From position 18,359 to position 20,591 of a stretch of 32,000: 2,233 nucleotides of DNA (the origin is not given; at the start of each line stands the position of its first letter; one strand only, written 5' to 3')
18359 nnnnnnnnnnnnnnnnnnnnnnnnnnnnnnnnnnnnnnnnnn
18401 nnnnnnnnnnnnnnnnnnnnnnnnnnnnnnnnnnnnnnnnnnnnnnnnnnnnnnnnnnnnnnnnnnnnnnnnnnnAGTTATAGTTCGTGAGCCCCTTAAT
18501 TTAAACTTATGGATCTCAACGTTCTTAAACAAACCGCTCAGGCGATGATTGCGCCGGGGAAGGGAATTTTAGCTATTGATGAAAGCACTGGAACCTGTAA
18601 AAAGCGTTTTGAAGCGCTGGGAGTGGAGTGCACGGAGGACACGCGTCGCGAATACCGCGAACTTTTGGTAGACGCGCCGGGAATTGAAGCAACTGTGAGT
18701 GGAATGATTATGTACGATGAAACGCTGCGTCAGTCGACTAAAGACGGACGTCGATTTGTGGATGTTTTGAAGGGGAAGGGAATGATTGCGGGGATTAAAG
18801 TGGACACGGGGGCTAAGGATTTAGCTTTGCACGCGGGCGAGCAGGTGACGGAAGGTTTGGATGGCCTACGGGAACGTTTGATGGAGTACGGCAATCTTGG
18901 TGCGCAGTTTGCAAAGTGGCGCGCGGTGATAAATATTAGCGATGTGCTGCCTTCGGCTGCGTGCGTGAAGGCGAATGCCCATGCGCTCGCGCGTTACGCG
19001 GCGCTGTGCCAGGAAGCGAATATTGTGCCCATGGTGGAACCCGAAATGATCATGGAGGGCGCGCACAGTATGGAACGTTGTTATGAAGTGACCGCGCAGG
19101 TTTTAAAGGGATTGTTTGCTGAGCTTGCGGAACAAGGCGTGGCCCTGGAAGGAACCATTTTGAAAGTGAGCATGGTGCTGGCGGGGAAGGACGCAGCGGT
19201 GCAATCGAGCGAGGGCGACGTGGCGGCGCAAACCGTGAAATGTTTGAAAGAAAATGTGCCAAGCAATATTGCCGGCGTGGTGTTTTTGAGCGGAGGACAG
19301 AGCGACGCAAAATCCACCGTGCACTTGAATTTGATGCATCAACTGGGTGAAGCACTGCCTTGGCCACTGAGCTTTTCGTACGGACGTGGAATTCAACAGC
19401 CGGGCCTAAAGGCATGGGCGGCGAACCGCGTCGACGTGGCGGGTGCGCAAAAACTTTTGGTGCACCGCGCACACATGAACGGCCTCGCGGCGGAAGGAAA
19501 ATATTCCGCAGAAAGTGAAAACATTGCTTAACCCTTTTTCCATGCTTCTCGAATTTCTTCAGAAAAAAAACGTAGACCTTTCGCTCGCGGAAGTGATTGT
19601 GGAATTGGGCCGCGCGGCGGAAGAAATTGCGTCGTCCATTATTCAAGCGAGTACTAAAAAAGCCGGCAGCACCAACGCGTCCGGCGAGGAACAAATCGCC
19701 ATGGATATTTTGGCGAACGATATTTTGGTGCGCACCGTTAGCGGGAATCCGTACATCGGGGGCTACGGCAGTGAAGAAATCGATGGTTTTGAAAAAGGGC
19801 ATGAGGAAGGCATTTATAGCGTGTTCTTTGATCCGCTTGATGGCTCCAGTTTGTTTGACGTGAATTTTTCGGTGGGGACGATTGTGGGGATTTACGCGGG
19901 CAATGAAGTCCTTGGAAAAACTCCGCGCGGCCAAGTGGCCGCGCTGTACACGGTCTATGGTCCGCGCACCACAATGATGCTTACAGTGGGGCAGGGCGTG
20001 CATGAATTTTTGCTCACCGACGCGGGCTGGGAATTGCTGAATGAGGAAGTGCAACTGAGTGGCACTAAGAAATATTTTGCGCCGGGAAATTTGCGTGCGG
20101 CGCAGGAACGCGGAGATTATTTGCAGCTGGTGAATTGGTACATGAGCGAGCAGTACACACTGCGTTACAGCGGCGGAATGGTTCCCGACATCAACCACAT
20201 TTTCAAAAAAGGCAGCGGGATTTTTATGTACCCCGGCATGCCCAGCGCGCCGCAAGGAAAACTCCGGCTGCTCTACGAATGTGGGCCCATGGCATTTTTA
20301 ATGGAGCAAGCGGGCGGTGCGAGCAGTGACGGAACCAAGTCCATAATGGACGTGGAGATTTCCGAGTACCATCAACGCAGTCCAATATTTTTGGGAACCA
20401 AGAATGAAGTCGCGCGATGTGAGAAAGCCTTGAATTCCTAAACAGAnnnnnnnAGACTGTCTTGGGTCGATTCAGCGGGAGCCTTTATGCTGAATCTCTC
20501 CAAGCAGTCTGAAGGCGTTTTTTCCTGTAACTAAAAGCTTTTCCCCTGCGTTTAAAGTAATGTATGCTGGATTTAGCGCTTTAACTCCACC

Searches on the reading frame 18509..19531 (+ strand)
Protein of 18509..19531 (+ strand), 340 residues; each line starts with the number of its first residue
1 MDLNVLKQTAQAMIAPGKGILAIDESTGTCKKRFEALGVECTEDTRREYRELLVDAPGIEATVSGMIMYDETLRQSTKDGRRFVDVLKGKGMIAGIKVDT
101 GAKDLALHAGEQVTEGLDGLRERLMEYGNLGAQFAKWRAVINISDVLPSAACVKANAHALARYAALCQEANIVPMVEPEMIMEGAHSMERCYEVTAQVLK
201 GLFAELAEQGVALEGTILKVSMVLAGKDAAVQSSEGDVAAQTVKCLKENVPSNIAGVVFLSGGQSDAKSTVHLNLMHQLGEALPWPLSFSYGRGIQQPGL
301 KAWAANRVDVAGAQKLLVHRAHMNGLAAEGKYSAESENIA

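Call 9: search_protein_families(library=pfam, proteins=[window:18509-19531:+])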
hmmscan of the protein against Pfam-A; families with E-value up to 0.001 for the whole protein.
window:18509-19531:+ (340 aa): 1 family
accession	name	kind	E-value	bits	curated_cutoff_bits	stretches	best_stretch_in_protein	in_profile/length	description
PF00274.25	Glycolytic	-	6.3e-126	420.3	22.2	1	6-337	2-334/349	Fructose-bisphosphate aldolase class-I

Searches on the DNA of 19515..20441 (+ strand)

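Call 35: search_rna_families(source=L003, start=3050, end=3330, threshold=evalue, max_evalue=10)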
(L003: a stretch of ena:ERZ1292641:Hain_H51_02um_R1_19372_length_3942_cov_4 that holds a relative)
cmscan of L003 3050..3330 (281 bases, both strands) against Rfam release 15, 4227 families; matches with E-value up to 10: 14.
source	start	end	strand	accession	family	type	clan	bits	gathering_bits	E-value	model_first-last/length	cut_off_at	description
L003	3170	3270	+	RF03719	mir-3914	Gene; miRNA;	-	28.8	97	0.00022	1-95/95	no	mir-3914 microRNA precursor family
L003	3170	3270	-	RF03719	mir-3914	Gene; miRNA;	-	28.5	97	0.00026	1-95/95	no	mir-3914 microRNA precursor family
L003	3195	3246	-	RF03973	mir-5615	Gene; miRNA;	-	22.1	82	0.037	1-61/61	no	mir-5615 microRNA precursor family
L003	3179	3268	+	RF03634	mir-3524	Gene; miRNA;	-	21.2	99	0.031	1-84/84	no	mir-3524 microRNA precursor family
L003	3197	3248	+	RF03973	mir-5615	Gene; miRNA;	-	21.2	82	0.065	1-61/61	no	mir-5615 microRNA precursor family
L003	3190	3257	+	RF03956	mir-737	Gene; miRNA;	-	20.6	60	0.62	1-63/63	no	mir-737 microRNA precursor family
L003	3179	3268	-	RF03634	mir-3524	Gene; miRNA;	-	19.6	99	0.093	1-84/84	no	mir-3524 microRNA precursor family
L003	3166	3276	+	RF00792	mir-490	Gene; miRNA;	-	16.7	84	0.33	1-95/95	no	mir-490 microRNA precursor family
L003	3180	3261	+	RF03834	mir-3173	Gene; miRNA;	-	16.3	84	2.7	1-80/80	no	mir-3173 microRNA precursor family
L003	3174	3273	-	RF01043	MIR1023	Gene; miRNA;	-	16.2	90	0.4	39-129/165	no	MIR1023 microRNA precursor family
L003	3171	3269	+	RF01903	mir-500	Gene; miRNA;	-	16.2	78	0.41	1-84/84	no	mir-500 microRNA precursor family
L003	3185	3254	-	RF03834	mir-3173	Gene; miRNA;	-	14.5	84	7.1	1-80/80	no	mir-3173 microRNA precursor family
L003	3174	3273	+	RF01043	MIR1023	Gene; miRNA;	-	14.4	90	1.2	39-129/165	no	MIR1023 microRNA precursor family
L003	3227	3271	-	RF01536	TB10Cs5H3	Gene; snRNA; snoRNA; HACA-box;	-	12.8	45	9.6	16-57/70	no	Trypanosomatid snoRNA TB10Cs5H3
